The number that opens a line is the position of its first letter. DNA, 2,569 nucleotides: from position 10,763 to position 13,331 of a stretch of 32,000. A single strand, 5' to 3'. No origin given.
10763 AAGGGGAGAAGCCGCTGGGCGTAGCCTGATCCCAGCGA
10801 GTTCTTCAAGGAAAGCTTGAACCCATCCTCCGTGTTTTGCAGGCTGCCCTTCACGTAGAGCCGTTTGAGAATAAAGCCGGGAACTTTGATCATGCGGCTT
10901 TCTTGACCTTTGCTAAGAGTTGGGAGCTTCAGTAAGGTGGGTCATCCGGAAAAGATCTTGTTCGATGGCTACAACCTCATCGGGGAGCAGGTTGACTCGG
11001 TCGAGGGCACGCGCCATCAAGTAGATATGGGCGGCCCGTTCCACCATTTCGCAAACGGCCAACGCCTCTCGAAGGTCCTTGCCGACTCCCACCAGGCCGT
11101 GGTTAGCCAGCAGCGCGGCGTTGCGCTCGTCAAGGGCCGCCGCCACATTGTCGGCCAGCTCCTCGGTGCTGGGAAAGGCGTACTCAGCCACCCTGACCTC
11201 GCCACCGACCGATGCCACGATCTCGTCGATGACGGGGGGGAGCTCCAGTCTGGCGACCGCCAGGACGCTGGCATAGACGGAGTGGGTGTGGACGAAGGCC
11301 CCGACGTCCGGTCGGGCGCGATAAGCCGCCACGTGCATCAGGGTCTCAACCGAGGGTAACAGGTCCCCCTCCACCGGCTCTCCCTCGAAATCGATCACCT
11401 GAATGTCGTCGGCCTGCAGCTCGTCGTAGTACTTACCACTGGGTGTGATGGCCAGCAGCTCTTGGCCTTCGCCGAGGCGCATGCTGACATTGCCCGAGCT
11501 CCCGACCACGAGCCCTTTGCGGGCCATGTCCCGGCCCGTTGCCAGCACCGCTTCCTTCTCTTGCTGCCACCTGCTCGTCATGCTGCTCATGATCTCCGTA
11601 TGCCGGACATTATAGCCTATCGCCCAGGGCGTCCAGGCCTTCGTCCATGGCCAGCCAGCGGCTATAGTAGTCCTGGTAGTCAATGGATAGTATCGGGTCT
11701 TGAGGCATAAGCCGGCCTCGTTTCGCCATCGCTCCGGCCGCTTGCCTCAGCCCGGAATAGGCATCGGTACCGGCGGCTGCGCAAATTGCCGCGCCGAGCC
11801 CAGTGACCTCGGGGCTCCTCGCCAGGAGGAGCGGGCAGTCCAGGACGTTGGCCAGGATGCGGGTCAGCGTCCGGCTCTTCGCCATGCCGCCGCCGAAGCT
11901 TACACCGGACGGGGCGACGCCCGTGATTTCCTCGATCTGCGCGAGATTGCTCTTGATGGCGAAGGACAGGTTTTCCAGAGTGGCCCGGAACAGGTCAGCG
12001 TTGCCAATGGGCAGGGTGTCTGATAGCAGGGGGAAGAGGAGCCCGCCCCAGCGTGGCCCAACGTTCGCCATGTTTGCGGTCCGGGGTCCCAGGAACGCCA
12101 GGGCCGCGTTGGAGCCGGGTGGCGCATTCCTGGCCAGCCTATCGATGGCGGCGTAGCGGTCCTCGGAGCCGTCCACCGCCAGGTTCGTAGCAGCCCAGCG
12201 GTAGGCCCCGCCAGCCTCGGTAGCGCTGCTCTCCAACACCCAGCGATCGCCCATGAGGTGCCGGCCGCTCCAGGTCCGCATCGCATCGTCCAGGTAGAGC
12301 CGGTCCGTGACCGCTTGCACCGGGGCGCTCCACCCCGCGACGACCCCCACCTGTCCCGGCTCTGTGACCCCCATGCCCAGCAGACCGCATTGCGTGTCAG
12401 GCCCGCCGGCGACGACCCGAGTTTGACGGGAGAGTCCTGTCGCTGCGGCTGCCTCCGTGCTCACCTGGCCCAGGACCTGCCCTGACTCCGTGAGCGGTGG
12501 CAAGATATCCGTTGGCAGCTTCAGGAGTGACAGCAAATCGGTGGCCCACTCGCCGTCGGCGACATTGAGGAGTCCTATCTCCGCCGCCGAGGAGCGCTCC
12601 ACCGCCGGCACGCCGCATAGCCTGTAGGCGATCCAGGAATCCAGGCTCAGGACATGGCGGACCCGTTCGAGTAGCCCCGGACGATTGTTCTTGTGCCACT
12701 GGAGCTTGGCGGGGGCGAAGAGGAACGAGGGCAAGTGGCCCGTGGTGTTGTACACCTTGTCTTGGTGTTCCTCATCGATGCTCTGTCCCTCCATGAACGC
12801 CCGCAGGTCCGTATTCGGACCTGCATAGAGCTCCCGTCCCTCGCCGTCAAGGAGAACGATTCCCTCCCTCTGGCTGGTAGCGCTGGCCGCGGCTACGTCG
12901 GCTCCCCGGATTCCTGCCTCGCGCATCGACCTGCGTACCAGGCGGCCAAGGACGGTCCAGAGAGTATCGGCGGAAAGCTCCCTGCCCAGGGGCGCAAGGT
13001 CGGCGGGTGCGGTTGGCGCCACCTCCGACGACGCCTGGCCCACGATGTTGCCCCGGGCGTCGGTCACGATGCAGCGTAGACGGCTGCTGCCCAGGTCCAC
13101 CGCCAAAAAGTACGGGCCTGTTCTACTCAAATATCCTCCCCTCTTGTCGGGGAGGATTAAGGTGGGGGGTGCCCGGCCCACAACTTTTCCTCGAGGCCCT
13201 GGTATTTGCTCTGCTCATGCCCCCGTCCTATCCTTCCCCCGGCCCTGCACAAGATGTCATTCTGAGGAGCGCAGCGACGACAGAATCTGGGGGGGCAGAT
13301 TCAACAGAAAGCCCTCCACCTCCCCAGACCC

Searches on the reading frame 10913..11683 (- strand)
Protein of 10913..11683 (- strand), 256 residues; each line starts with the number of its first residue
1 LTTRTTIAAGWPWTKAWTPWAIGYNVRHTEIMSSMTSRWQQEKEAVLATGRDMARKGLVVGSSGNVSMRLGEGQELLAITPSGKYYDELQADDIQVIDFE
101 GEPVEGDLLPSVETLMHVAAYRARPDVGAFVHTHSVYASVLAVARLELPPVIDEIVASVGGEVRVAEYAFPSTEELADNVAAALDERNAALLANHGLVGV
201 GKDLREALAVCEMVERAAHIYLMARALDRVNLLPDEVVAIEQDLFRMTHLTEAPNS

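Call 3: search_protein_families(library=pfam, proteins=[window:10913-11683:-])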
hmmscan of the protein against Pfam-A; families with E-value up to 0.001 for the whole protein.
window:10913-11683:- (256 aa): 1 family
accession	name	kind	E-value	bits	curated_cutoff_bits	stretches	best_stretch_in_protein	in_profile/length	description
PF00596.27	Aldolase_II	-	1.9e-54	184.7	22.2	1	45-222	2-183/183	Class II Aldolase and Adducin N-terminal domain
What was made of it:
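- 10913..11683 (-): Class II aldolase-family protein, FucA/DrdA-like (probable start near 11590). Pfam Aldolase_II 2e-54 (call 3).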

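Call 4: search_protein_families(library=ncbifam, proteins=[window:10913-11683:-])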
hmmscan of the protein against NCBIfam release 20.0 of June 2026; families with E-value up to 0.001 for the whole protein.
window:10913-11683:- (256 aa): 30 families (the best 25 are shown)
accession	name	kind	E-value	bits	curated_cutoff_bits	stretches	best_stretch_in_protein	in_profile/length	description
NF005302.0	PRK06833.1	equivalog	5.3e-52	176.4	264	1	40-242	4-204/214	L-fuculose-phosphate aldolase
NF053831.1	RU1PAldHalo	equivalog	1.6e-50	171.4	300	1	40-240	3-198/208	ribulose-1-phosphate aldolase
NF004527.0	PRK05874.1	equivalog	1e-44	152.7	308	1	42-238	7-203/218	L-fuculose-phosphate aldolase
NF005123.0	PRK06557.1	subfamily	2.9e-44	151.4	251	1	34-239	4-210/223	L-ribulose-5-phosphate 4-epimerase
NF005984.0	PRK08087.1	subfamily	1e-39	136.5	264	1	44-246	8-207/215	L-fuculose-phosphate aldolase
NF043034.1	OxoTetrPhDc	equivalog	2.2e-35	122.3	250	1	41-237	4-201/205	3-oxo-tetronate 4-phosphate decarboxylase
TIGR01086.1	fucA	equivalog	1.9e-34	119.3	400.25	1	45-246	8-206/214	L-fuculose-phosphate aldolase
NF006208.0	PRK08333.1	equivalog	1.3e-29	103.2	267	1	43-224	6-183/189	aldolase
NF040649.1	FucA_Meth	equivalog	1.2e-27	97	250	1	54-224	14-176/179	L-fuculose phosphate aldolase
NF006413.0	PRK08660.1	equivalog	5.2e-27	94.9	203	1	47-228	7-181/184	aldolase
NF006672.0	PRK09220.1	equivalog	6.2e-27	94.3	226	1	35-143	4-110/209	methylthioribulose 1-phosphate dehydratase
NF004855.0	PRK06208.1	subfamily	1.5e-26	93.3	255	1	27-242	28-245/274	class II aldolase/adducin family protein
TIGR03328.1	salvage_mtnB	equivalog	1.8e-26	92.9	137.05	1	48-142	3-96/194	methylthioribulose 1-phosphate dehydratase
NF006047.0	PRK08193.1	subfamily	6.1e-25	88.1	257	1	41-224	4-199/231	L-ribulose-5-phosphate 4-epimerase AraD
NF005484.0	PRK07090.1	equivalog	8e-25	87.6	261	1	30-243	19-232/260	aldolase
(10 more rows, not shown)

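Call 38: search_solved_structures(query=window:10913-11683:-, show_alignments=2, max_evalue=1e-10)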
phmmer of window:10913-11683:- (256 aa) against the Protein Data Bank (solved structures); distinct sequences matched with E-value up to 1e-10: 33.
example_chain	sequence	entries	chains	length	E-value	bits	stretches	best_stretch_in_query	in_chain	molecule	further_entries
4c24_A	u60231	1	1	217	2.4e-40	141.8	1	43-246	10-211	L-FUCULOSE PHOSPHATE ALDOLASE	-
4c25_A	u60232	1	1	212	2.7e-40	141.6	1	43-245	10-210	L-FUCULOSE PHOSPHATE ALDOLASE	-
6btd_A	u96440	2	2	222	1.7e-39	139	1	40-237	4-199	Fuculose phosphate aldolase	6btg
1dzw_P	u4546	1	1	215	6e-34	120.8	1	46-247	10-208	L-fuculose phosphate aldolase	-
7x78_A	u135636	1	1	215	1.1e-33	120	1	46-247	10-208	L-fuculose phosphate aldolase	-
1dzy_P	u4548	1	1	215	1.4e-33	119.6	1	46-247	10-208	L-FUCULOSE-1-PHOSPHATE ALDOLASE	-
1dzx_P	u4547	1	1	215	1.5e-33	119.6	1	46-247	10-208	L-fuculose phosphate aldolase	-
1fua_A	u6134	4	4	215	1.5e-33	119.5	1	46-247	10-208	L-FUCULOSE-1-PHOSPHATE ALDOLASE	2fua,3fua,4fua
1dzu_P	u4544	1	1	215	1.5e-33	119.5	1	46-247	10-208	L-fuculose phosphate aldolase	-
1dzz_P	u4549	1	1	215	1.6e-33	119.4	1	46-247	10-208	L-fuculose phosphate aldolase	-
1dzv_P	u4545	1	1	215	1.7e-33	119.3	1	46-247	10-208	L-fuculose phosphate aldolase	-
1e47_P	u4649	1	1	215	4e-33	118.1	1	46-247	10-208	L-FUCULOSE 1-PHOSPHATE ALDOLASE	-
1e48_P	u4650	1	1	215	4.4e-33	118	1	46-247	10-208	L-FUCULOSE 1-PHOSPHATE ALDOLASE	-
1e4c_P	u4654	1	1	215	5.3e-33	117.7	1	46-247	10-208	L-FUCULOSE 1-PHOSPHATE ALDOLASE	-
1e46_P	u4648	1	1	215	7.4e-33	117.3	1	46-247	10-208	L-FUCULOSE 1-PHOSPHATE ALDOLASE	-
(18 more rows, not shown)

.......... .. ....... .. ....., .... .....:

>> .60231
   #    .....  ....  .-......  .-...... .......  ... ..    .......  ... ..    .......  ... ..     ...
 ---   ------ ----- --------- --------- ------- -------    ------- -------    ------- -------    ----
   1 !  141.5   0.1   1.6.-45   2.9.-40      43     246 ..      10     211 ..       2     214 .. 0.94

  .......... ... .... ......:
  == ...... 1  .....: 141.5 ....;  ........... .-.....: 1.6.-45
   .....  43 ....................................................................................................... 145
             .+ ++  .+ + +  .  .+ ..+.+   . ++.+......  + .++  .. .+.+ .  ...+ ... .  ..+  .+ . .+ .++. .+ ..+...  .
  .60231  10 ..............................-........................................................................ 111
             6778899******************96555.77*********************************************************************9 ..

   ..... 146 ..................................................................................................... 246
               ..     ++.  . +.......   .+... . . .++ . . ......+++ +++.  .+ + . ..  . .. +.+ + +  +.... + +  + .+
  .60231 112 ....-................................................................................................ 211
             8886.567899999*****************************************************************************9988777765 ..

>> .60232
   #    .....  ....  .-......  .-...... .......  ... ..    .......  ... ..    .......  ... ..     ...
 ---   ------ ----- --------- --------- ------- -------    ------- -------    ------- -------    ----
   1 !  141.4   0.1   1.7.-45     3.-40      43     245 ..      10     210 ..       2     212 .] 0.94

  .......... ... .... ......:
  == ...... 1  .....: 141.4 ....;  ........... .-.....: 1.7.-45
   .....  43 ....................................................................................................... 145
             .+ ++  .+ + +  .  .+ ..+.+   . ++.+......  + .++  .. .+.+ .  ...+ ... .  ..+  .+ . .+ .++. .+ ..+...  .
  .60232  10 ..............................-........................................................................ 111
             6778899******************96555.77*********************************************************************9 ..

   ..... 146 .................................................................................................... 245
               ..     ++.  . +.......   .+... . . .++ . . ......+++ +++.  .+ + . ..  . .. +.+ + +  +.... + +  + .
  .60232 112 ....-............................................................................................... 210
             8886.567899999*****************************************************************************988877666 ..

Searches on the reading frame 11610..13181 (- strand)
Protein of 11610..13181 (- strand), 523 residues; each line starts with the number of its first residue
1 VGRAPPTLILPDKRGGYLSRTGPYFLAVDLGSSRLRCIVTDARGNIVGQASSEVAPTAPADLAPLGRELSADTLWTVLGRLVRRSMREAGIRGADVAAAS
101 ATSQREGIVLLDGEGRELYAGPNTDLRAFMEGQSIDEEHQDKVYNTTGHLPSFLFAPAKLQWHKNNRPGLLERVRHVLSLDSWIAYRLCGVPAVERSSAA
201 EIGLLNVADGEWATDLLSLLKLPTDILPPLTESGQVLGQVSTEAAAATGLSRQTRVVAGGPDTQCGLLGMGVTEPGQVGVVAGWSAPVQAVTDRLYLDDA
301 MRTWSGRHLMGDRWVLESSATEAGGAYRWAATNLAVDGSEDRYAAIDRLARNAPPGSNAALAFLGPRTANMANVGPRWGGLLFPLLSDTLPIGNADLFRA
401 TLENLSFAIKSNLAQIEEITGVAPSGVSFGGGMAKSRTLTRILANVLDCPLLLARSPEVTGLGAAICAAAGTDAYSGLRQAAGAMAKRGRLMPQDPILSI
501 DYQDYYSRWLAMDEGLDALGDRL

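Call 3: search_protein_families(library=pfam, proteins=[window:11610-13181:-])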
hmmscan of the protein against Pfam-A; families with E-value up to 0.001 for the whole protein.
window:11610-13181:- (523 aa): 2 families
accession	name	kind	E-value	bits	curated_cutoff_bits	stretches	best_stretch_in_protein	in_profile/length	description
PF00370.27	FGGY_N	-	1.2e-43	149.9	28.8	1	24-269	1-245/245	FGGY family of carbohydrate kinases, N-terminal domain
PF02782.22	FGGY_C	-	4.7e-15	56.3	27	1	312-470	36-196/198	FGGY family of carbohydrate kinases, C-terminal domain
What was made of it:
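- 11610..13181 (-): FGGY-family kinase, LsrK-like (the true start is probably some codons downstream of 13181). Pfam FGGY_N and FGGY_C (call 3).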

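Call 4: search_protein_families(library=ncbifam, proteins=[window:11610-13181:-])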
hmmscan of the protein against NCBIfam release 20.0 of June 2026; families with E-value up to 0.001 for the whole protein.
window:11610-13181:- (523 aa): 12 families
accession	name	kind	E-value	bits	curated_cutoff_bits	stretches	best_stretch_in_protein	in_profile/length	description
NF008187.0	PRK10939.1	equivalog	8.5e-74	249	528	1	23-514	4-501/521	autoinducer-2 kinase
TIGR01312.1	XylB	equivalog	7e-57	193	380.25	1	27-509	2-476/481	xylulokinase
TIGR01311.1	glycerol_kin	equivalog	3.2e-34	118.1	590.35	1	24-482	2-460/496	glycerol kinase GlpK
TIGR01314.1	gntK_FGGY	equivalog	9.2e-34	116.8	648.55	1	24-472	1-450/505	gluconokinase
NF011601.0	PRK15027.1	equivalog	4.6e-31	107.8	912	1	25-459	2-422/484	xylulokinase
NF000756.0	PRK00047.1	subfamily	4.4e-30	104.4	498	1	23-481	5-461/502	glycerol kinase GlpK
TIGR02628.1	fuculo_kin_coli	equivalog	1.6e-29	103.2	470.9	1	26-490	4-460/465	L-fuculokinase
NF003154.0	PRK04123.1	equivalog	8.5e-22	77.6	428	1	140-512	143-533/554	ribulokinase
TIGR01234.1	L-ribulokinase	equivalog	1.4e-14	53.8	583.25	1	166-489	168-502/536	ribulokinase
TIGR02627.1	rhamnulo_kin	equivalog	3.3e-13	49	527.95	1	136-243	110-217/454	rhamnulokinase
TIGR01315.1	5C_CHO_kinase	subfamily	4.7e-13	48.7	408.7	2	25-270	2-263/541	FGGY family pentulose kinase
NF007925.0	PRK10640.1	equivalog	4.9e-08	31.8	639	1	133-242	113-222/489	rhamnulokinase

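Call 39: search_solved_structures(query=window:11610-13181:-, show_alignments=0, max_evalue=1e-15)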
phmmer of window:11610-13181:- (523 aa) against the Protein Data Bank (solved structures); distinct sequences matched with E-value up to 1e-15: 28.
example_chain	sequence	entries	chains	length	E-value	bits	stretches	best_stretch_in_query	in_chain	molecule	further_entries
5ya0_A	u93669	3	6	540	1e-61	212.6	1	18-514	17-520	Autoinducer-2 kinase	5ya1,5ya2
2zf5_O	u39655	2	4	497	7.2e-33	117.4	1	24-483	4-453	Glycerol kinase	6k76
6k78_B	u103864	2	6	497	1.2e-32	116.7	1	24-483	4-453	Glycerol kinase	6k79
6k78_A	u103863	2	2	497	1.7e-32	116.2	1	24-483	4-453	Glycerol kinase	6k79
3ifr_A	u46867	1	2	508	3.4e-28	102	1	27-509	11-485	Carbohydrate kinase, FGGY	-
3d7e_O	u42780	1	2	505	1.6e-27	99.8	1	24-497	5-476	Glycerol kinase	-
2itm_A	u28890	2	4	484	2e-27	99.5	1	25-467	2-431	Xylulose kinase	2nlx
3flc_O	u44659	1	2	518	4.7e-27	98.2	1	23-497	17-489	Glycerol kinase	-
3h45_X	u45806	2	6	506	5.8e-27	97.9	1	24-497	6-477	Glycerol kinase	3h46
3h3n_X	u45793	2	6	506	6.3e-27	97.8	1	24-497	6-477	Glycerol kinase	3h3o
1r59_O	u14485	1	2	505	8.6e-27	97.4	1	24-497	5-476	Glycerol kinase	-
1xup_O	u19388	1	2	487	1.6e-26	96.5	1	24-497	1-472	Glycerol kinase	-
6ude_A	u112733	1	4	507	2.2e-23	86.1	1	25-478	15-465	Glycerol kinase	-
3g25_A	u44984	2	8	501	3.1e-23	85.6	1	23-472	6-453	Glycerol kinase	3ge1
9lyu_A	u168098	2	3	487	3.6e-23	85.4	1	23-469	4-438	glycerol kinase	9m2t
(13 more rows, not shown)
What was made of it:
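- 11610..13181 (-): Best PDB hit is LsrK 5ya0 at 1e-61, against glycerol kinase at 7e-33 (call 39).
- On Fuc-type / DHAP-shunt-type deoxy-sugar cleavage pathway: FGGY kinase (calls 3, 39).
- The kinase is closest to LsrK, which acts on a 1-deoxy-pentose derivative (call 39).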
